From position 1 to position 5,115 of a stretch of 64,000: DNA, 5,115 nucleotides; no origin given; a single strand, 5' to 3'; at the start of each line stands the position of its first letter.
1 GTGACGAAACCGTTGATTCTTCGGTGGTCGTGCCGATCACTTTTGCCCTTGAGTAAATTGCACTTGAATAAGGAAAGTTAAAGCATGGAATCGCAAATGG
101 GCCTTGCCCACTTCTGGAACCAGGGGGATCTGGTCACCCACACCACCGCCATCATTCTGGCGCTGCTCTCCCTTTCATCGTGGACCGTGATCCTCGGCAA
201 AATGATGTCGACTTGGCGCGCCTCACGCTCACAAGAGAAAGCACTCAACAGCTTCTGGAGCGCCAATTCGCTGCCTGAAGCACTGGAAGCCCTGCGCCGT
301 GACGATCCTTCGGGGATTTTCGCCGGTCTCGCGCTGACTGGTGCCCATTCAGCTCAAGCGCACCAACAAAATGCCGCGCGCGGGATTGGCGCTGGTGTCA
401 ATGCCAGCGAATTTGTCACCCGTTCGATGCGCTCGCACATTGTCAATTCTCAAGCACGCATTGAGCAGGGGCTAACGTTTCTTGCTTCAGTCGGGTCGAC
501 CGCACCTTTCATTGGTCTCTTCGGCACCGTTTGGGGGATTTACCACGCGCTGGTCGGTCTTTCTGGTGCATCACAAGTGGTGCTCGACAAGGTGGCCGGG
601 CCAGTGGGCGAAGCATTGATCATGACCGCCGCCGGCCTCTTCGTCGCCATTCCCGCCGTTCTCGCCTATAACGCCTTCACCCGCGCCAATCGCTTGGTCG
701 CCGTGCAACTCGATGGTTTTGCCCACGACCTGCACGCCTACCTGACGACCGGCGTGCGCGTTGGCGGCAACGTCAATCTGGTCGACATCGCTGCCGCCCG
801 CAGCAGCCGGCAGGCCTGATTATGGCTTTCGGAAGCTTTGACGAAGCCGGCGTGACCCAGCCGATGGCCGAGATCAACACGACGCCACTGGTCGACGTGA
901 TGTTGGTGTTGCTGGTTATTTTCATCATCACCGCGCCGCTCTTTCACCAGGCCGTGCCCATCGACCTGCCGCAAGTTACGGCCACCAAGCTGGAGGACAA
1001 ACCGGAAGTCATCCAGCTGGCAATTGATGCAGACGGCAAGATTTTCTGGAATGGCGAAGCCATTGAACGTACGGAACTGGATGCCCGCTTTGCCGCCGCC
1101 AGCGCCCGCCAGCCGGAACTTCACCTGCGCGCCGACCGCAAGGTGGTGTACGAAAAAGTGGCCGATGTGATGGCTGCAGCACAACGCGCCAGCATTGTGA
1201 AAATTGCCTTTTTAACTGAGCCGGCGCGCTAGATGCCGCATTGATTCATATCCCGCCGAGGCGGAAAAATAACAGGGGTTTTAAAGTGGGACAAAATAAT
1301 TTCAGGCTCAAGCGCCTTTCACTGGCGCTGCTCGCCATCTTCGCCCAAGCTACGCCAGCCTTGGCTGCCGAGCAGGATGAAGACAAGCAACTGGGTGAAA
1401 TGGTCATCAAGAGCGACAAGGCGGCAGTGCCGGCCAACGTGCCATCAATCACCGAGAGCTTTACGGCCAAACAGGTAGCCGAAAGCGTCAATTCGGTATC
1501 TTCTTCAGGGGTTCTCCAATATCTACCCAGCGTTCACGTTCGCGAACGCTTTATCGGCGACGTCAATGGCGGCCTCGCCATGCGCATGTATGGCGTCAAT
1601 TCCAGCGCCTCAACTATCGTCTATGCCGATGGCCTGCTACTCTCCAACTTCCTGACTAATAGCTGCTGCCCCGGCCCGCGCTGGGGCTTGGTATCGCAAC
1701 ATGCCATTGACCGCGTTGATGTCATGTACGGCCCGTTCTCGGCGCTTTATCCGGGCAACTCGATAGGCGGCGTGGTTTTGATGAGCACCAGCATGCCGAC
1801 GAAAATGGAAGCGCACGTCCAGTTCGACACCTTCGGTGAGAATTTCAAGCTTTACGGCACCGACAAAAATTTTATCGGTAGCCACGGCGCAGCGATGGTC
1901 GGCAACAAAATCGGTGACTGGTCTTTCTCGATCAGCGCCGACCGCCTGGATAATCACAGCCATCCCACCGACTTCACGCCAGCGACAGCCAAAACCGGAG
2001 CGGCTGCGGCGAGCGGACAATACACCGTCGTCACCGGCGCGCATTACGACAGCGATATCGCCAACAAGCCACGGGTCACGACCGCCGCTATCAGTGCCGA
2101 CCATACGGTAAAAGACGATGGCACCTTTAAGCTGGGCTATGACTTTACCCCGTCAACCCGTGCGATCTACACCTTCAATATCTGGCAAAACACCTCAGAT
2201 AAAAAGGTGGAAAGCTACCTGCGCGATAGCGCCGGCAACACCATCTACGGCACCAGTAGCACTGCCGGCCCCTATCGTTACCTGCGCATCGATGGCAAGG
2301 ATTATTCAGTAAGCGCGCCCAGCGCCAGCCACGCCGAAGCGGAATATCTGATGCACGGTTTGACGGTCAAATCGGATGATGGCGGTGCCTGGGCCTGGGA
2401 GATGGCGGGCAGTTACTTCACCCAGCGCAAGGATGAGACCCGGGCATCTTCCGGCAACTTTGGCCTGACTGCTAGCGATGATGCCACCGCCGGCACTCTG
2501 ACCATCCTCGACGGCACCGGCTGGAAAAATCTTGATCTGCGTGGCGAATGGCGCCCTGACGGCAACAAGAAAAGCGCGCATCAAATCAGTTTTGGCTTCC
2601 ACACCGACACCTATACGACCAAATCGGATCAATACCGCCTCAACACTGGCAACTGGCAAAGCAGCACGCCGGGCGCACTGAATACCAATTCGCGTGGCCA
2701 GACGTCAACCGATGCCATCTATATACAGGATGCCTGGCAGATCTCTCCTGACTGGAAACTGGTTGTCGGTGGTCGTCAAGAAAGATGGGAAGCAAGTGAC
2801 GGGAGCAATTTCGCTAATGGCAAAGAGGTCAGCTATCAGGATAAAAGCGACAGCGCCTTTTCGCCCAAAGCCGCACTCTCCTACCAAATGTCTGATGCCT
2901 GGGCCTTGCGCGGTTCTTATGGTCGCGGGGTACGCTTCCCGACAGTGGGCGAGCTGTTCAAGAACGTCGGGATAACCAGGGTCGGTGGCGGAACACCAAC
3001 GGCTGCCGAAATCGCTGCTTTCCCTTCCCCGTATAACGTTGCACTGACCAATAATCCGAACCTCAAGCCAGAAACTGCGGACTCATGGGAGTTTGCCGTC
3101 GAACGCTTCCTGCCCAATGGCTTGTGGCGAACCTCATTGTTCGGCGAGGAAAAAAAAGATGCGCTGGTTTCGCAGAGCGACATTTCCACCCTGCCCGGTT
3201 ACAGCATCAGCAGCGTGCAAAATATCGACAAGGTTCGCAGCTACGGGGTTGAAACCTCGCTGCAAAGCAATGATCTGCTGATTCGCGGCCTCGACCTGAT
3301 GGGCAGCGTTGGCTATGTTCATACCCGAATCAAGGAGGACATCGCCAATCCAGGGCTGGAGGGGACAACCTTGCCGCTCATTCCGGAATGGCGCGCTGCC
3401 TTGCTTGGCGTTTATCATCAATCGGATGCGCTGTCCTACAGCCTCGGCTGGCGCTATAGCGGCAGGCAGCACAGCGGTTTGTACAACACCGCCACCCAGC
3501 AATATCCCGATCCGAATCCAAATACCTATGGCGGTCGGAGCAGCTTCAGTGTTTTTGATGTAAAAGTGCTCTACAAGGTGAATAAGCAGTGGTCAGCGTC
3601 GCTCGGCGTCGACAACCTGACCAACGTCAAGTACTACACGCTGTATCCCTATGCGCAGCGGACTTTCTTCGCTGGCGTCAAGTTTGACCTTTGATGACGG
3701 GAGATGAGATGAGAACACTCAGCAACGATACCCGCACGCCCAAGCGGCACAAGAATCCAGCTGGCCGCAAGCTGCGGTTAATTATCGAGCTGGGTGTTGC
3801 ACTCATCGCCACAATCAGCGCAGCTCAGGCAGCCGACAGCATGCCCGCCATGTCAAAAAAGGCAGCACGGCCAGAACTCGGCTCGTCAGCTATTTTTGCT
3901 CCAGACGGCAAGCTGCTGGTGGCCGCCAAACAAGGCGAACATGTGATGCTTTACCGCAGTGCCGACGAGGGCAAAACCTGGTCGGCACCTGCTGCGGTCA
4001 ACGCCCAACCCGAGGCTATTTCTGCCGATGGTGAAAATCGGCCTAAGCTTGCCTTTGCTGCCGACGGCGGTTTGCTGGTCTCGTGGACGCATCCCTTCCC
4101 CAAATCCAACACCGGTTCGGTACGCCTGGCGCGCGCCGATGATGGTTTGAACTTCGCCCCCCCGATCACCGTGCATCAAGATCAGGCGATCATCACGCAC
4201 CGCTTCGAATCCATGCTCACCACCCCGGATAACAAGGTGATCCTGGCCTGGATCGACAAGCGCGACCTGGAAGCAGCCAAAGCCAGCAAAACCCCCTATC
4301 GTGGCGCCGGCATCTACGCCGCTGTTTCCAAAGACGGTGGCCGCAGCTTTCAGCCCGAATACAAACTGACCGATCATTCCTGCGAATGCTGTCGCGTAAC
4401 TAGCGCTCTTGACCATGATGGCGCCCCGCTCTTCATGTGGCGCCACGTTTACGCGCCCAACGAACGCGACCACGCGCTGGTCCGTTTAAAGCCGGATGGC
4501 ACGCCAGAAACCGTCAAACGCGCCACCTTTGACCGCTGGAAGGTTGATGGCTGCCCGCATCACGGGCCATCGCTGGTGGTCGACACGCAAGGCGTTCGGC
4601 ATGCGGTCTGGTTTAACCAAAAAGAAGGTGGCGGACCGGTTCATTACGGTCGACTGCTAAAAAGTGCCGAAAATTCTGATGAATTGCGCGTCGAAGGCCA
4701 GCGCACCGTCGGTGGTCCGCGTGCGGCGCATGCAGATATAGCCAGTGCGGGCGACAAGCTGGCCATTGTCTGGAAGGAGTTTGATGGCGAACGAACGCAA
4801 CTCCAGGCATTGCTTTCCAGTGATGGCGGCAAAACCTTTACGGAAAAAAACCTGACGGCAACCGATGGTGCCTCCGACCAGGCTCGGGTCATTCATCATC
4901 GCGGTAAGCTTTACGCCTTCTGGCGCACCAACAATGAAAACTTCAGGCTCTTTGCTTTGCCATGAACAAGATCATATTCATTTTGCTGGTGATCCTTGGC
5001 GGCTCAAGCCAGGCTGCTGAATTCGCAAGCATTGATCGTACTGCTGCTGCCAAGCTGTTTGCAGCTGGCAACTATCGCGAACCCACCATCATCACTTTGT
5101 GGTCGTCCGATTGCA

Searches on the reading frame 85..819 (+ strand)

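Call 54: search_protein_families(library=pfam, proteins=[window:85-819:+], max_evalue=0.0001)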
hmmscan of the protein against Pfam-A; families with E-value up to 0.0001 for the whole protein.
window:85-819:+ (244 aa): 1 family
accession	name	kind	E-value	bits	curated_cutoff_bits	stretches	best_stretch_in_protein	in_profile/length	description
PF01618.21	MotA_ExbB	-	1.1e-31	109.7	22.9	1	106-204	22-120/127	MotA/TolQ/ExbB proton channel family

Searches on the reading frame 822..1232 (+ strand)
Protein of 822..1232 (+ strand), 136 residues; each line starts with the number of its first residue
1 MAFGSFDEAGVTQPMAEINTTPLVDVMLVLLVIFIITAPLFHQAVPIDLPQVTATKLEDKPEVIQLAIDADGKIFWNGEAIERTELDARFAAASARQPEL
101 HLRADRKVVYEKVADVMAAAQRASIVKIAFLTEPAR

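Call 54: search_protein_families(library=pfam, proteins=[window:822-1232:+], max_evalue=0.0001)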
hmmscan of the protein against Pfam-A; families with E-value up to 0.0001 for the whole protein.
window:822-1232:+ (136 aa): 1 family
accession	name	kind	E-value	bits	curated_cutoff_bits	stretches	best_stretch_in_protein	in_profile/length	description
PF02472.21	ExbD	-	1.1e-31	110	25.4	1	14-134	4-127/128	Biopolymer transport protein ExbD/TolR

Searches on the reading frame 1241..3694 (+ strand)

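Call 7: search_protein_families(library=ncbifam, proteins=[window:1241-3694:+], max_evalue=1e-10)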
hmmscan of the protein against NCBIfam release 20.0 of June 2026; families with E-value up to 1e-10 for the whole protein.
window:1241-3694:+ (817 aa): 11 families
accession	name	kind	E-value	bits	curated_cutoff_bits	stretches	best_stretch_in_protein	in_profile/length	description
TIGR01786.1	TonB-hemlactrns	subfamily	2.5e-37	128.6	323.75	1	155-802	105-690/719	TonB-dependent hemoglobin/transferrin/lactoferrin family receptor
TIGR01785.1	TonB-hemin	subfamily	3.1e-30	105.2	316.85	1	152-801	97-657/677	TonB-dependent heme/hemoglobin receptor family protein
TIGR01783.1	TonB-siderophor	subfamily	3.3e-26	92.1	223.5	1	89-802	23-624/649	TonB-dependent siderophore receptor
NF041535.1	TonB_rec_PqqU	equivalog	3.6e-23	81.8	1200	0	68-241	17-183/676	TonB-dependent receptor PqqU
TIGR01779.1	TonB-B12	equivalog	4.3e-19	68.5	599.7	1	604-806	425-601/614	TonB-dependent vitamin B12 receptor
NF010048.1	PRK13524.1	subfamily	6.1e-16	58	493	0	382-796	324-709/744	FepA family TonB-dependent siderophore receptor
NF010051.0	PRK13528.1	subfamily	8.4e-16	57.4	583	1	517-799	434-703/727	FepA family TonB-dependent siderophore receptor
NF010012.0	PRK13486.1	equivalog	1.5e-14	53.3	924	0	513-815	390-672/696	TonB-dependent receptor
NF049945.1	TonB_dep_FCYXU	equivalog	4.2e-14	52.1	825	0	111-273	95-254/697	TonB-dependent receptor, FCYXU motif-type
NF010651.0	PRK14050.1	equivalog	2.6e-12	45.7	884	0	590-798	515-704/730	TonB-dependent siderophore receptor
NF049944.1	TonB_dep_PUIUD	equivalog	2.1e-11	42.9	850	0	490-694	393-570/686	TonB-dependent receptor, PUIUD motif-type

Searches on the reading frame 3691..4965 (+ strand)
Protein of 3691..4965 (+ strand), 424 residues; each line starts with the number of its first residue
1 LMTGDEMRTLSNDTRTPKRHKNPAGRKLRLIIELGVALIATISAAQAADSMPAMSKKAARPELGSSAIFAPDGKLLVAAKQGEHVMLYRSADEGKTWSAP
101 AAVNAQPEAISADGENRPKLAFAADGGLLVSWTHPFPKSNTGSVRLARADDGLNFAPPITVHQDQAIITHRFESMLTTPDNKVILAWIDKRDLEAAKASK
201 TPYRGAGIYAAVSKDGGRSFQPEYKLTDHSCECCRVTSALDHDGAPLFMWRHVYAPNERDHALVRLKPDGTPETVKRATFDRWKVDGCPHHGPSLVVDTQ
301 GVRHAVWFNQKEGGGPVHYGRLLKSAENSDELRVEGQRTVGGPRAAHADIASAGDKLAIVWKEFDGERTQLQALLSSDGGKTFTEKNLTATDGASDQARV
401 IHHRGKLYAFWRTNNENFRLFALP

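Call 7: search_protein_families(library=ncbifam, proteins=[window:3691-4965:+], max_evalue=1e-10)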
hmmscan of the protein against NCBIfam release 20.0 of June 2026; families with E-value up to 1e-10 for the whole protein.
window:3691-4965:+ (424 aa): 0 families

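Call 54: search_protein_families(library=pfam, proteins=[window:3691-4965:+], max_evalue=0.0001)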
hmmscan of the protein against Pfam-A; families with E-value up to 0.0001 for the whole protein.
window:3691-4965:+ (424 aa): 3 families
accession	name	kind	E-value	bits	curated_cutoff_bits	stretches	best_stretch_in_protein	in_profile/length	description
PF13088.12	BNR_2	-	2.2e-07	31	31.4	1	80-224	77-202/277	BNR repeat-like domain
PF02012.26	BNR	-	1.1e-06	28.2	27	0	88-98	1-11/12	BNR/Asp-box repeat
PF24316.1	Tli3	-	2.5e-05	25.1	27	0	79-109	78-105/129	T6SS Tli3 immunity protein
